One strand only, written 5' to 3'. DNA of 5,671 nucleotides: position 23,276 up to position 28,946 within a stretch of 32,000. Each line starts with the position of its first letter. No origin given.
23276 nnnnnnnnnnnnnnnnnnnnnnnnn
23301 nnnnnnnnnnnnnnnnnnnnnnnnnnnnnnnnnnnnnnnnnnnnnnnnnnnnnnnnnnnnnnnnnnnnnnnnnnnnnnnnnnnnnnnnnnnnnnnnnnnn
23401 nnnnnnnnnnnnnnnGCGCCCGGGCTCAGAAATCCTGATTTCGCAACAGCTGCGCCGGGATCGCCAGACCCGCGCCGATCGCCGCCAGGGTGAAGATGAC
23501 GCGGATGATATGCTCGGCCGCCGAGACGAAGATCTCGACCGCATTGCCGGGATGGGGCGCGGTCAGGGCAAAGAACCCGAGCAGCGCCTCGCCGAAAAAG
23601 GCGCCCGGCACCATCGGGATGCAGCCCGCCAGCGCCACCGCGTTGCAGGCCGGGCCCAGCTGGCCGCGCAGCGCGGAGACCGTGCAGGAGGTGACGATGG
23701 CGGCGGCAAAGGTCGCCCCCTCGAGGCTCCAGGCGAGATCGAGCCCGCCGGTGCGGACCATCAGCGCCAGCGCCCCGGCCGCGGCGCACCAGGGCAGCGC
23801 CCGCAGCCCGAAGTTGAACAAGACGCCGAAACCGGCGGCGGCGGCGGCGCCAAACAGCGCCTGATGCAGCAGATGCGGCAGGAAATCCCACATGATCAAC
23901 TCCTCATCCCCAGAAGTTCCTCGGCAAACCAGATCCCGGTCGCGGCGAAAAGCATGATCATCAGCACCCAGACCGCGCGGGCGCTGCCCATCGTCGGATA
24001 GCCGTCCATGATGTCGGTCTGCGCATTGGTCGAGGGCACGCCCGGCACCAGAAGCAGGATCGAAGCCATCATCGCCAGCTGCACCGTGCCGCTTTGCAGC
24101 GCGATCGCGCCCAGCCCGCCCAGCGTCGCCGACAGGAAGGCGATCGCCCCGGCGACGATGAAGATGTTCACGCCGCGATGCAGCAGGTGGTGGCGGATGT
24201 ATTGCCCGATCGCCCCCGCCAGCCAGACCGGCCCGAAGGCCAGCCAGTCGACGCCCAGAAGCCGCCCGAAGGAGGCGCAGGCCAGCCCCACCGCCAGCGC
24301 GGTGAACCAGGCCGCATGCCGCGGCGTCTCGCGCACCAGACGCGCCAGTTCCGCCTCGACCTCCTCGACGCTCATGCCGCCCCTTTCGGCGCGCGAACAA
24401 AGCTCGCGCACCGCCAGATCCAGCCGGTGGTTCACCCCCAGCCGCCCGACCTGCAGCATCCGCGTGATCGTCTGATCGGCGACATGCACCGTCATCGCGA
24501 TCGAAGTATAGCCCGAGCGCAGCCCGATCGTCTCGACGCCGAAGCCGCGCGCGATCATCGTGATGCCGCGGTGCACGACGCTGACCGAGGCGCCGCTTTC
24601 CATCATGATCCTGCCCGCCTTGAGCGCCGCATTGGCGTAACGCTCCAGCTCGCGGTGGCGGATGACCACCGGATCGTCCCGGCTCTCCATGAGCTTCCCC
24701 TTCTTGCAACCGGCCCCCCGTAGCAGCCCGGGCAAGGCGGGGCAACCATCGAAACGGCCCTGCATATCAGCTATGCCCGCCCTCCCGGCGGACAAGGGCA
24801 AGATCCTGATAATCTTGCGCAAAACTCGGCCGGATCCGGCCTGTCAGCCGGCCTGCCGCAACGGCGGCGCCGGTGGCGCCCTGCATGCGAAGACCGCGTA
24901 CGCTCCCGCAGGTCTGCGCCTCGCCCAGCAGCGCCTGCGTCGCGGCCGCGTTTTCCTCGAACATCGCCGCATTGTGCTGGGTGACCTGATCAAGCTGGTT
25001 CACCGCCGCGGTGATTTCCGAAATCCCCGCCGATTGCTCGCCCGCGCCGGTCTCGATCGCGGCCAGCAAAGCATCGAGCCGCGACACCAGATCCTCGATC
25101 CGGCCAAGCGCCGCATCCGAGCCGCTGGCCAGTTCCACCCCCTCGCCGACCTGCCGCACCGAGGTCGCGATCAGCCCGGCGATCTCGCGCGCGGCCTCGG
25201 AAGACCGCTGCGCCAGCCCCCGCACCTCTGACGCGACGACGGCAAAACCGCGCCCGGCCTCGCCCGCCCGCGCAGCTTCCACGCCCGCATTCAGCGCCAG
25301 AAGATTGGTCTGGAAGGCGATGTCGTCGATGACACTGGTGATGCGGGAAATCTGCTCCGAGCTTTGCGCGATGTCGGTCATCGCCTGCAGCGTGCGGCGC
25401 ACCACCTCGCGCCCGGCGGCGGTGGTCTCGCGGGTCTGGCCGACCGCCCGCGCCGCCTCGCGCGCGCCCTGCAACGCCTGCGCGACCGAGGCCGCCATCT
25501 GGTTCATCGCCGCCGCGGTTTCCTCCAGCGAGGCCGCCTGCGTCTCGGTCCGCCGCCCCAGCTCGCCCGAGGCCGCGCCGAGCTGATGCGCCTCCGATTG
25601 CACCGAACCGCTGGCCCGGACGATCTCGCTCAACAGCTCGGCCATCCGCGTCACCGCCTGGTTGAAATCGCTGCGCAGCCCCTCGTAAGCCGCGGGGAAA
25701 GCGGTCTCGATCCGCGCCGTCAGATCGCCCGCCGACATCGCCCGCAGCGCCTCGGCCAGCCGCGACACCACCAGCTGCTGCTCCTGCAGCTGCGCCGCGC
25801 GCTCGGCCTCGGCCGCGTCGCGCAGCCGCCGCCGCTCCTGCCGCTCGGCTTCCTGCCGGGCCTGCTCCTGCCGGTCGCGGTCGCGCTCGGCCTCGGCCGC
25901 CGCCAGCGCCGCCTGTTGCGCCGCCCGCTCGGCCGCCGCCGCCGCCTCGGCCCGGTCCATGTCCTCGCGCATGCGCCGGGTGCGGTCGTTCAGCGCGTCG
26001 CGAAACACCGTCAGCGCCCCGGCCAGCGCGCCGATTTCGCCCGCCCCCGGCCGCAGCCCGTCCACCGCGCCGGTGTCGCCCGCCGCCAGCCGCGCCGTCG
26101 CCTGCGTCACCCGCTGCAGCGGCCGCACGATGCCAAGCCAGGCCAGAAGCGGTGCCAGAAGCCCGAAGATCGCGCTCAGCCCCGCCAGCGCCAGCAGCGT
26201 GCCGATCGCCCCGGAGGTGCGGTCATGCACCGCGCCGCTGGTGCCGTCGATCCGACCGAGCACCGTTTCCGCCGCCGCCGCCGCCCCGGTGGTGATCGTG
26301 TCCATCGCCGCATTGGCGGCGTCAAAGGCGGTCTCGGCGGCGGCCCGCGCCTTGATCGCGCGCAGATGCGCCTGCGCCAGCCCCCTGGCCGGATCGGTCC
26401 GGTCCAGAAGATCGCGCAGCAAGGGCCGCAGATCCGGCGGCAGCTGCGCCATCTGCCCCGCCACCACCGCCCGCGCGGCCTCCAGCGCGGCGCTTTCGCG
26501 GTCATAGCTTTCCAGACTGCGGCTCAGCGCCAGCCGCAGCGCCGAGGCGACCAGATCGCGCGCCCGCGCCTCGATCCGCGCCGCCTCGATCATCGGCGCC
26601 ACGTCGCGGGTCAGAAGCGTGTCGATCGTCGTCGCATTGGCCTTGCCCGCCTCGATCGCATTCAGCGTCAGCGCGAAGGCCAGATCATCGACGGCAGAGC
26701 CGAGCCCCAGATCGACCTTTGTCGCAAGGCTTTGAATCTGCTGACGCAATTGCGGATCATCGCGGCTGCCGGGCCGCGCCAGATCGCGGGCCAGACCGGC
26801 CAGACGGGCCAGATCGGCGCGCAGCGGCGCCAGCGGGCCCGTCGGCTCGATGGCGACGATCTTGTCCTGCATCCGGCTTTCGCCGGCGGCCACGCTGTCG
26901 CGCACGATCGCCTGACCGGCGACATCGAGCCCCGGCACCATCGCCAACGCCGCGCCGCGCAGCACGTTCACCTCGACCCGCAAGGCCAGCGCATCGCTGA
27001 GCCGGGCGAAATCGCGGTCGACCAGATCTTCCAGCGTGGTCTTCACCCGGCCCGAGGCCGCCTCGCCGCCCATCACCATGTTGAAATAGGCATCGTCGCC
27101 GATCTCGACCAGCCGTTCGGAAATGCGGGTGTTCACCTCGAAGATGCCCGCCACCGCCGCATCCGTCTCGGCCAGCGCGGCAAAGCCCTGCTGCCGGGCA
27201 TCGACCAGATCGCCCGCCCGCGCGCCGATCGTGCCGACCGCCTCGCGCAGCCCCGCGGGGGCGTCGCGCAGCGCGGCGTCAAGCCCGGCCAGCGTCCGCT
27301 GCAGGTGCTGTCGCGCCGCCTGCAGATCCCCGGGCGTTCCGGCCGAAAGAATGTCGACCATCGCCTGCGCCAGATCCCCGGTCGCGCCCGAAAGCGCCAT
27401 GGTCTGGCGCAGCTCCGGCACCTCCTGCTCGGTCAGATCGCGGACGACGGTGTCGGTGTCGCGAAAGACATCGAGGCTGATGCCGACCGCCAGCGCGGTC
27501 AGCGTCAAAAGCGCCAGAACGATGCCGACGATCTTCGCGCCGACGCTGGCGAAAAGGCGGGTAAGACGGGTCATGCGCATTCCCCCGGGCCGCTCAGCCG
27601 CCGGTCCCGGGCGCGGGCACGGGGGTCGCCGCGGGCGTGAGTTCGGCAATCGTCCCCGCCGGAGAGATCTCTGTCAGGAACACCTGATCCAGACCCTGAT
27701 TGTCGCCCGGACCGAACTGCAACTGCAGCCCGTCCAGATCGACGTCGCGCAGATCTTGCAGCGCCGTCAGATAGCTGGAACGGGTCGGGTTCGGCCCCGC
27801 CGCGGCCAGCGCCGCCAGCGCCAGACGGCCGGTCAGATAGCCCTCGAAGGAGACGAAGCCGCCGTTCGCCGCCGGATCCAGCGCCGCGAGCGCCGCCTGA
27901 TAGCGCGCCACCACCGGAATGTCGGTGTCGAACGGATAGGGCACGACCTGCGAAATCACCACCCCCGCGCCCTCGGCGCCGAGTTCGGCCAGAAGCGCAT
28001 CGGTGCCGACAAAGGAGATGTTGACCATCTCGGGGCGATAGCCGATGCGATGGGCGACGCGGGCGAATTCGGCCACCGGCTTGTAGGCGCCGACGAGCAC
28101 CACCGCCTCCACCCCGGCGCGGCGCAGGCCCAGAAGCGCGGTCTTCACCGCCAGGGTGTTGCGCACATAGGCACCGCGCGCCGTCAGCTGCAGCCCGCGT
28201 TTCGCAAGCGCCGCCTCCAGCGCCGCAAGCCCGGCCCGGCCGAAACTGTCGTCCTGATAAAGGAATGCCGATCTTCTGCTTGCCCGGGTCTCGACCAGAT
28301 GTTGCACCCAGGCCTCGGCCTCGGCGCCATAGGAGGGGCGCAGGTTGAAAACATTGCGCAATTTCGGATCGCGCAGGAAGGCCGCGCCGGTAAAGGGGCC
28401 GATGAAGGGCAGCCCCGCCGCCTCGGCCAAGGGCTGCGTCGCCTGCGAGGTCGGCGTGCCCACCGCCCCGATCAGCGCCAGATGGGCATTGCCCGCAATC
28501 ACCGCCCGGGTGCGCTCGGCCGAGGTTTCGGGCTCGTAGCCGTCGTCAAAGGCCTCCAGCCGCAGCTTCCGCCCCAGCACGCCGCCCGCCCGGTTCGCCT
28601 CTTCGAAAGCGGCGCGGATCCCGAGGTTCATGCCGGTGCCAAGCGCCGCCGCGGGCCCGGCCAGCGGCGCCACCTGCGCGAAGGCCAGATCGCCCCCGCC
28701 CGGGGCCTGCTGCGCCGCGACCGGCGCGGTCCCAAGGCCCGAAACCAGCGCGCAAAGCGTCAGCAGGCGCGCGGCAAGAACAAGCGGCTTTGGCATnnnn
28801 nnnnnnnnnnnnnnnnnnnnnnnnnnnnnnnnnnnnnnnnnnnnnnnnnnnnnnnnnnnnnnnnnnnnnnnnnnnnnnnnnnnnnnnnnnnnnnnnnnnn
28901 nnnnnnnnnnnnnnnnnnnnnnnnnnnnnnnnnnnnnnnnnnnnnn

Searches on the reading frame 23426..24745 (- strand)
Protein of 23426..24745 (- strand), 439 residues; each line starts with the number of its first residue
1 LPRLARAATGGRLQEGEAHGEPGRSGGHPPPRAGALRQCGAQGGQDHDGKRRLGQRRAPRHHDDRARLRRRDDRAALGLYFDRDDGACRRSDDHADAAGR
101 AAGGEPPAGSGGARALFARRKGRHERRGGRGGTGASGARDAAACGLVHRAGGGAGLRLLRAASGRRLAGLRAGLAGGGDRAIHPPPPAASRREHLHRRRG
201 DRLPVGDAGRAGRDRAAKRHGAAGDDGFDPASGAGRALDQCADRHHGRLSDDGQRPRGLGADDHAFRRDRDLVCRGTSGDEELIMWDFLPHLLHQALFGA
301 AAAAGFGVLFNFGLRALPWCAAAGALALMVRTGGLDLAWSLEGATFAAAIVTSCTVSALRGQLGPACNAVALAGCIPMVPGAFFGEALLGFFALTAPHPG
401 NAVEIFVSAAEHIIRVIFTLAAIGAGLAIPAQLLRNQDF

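Call 16: search_protein_families(library=pfam, proteins=[window:23426-24745:-], max_evalue=0.001)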
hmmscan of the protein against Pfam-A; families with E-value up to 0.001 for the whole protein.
window:23426-24745:- (439 aa): 1 family
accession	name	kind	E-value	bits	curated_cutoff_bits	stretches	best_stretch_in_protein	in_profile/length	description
PF12821.13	ThrE_2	-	7.8e-10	39.5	27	1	296-430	2-126/129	Threonine/Serine exporter, ThrE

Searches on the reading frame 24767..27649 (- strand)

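Call 55: search_protein_families(library=pfam, proteins=[window:24767-27649:-], max_evalue=0.001)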
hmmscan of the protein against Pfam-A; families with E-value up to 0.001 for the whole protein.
window:24767-27649:- (960 aa): 2 families
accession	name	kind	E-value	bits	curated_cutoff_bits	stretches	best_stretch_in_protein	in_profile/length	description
PF00015.26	MCPsignal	-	1.1e-43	149.5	34.6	1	737-890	5-172/172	Methyl-accepting chemotaxis protein (MCP) signalling domain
PF00672.30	HAMP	-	1.9e-10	41.3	25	1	507-554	6-52/53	HAMP domain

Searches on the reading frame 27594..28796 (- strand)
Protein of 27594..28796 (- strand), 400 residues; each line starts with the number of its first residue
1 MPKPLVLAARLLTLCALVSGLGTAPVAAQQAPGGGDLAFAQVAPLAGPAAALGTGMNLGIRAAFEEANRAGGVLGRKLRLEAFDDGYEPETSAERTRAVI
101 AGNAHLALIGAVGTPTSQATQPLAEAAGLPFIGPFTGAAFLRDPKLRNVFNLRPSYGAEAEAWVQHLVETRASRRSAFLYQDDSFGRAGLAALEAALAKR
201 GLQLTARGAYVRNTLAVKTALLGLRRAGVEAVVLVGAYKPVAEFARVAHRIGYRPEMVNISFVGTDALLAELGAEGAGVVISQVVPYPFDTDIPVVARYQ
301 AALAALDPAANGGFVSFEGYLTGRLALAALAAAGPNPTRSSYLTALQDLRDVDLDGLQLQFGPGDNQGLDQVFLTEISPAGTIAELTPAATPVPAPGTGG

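Call 55: search_protein_families(library=pfam, proteins=[window:27594-28796:-], max_evalue=0.001)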
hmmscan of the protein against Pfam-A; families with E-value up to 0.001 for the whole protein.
window:27594-28796:- (400 aa): 2 families
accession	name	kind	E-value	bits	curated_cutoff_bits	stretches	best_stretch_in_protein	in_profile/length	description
PF13458.12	Peripla_BP_6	-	1.1e-53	183.6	31.7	1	41-380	6-341/343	Periplasmic binding protein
PF01094.35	ANF_receptor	-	3.2e-13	49.9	25.4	1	58-256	4-205/353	Receptor family ligand binding region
